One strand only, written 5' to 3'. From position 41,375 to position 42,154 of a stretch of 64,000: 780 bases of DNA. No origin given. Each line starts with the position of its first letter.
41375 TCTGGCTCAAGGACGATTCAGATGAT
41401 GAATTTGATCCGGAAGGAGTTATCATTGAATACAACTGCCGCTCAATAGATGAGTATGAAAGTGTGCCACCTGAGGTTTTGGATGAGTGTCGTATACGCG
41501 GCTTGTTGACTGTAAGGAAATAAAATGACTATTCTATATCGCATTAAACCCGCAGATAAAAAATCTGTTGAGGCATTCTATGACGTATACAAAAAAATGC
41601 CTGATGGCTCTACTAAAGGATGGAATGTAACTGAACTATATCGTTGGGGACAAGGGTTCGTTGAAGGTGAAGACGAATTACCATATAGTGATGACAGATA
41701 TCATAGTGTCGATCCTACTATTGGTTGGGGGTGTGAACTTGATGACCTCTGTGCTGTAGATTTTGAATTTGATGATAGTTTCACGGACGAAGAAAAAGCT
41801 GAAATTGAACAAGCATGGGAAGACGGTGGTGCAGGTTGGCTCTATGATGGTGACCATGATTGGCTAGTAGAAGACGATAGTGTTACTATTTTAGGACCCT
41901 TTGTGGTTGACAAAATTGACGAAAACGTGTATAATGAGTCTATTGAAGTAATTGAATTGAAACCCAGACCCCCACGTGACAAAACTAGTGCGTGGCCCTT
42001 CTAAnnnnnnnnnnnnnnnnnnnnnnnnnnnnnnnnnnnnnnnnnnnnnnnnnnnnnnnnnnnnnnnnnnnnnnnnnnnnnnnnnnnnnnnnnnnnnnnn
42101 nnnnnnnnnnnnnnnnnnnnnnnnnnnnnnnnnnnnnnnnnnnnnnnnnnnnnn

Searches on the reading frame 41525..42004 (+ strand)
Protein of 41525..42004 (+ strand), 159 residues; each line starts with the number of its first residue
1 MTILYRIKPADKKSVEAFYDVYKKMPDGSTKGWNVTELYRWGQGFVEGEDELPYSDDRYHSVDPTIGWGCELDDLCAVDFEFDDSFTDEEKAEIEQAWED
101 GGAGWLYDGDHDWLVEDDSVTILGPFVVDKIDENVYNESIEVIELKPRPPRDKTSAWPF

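Call 4: search_protein_families(library=pfam, proteins=[window:41525-42004:+], max_evalue=1)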
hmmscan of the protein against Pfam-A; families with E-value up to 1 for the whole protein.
window:41525-42004:+ (159 aa): 0 families

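Call 5: search_protein_families(library=phrogs, proteins=[window:41525-42004:+], max_evalue=0.1)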
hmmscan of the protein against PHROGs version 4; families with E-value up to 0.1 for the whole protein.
window:41525-42004:+ (159 aa): 0 families

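Call 20: find_homologous_proteins(query=window:41525-42004:+, max_evalue=0.001)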
Query window:41525-42004:+ (159 aa): 629 proteins with E <= 0.001 among 654 candidates; the best 120 are listed.
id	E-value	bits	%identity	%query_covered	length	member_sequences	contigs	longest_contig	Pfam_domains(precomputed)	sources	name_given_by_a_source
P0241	1.4e-105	369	100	100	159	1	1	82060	-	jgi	jgi:hypothetical protein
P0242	2.2e-93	329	88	100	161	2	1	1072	-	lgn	-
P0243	3.0e-90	319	86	100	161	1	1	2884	-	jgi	jgi:hypothetical protein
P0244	1.3e-89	317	86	100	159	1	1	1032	-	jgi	jgi:hypothetical protein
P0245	4.4e-88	312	83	100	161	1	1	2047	-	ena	-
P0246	9.2e-88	311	82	100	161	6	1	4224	-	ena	-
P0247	6.2e-87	308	84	100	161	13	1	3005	-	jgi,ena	jgi:hypothetical protein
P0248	6.3e-87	308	81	100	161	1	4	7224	-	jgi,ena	-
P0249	9.2e-87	308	82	100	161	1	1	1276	-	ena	-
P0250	1.0e-86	307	83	100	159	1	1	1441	-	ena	-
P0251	1.2e-86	307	83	100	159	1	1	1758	-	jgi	jgi:hypothetical protein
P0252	1.8e-86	307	84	100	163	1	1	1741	-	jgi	-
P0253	1.9e-86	307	82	100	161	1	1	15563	-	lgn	-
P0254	3.1e-86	306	83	100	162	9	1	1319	-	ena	-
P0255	3.1e-86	306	82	100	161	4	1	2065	-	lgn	-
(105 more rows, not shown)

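Call 79: search_protein_families(library=ncbifam, proteins=[window:41525-42004:+], max_evalue=0.1)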
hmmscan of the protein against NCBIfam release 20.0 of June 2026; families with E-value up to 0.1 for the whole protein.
window:41525-42004:+ (159 aa): 0 families
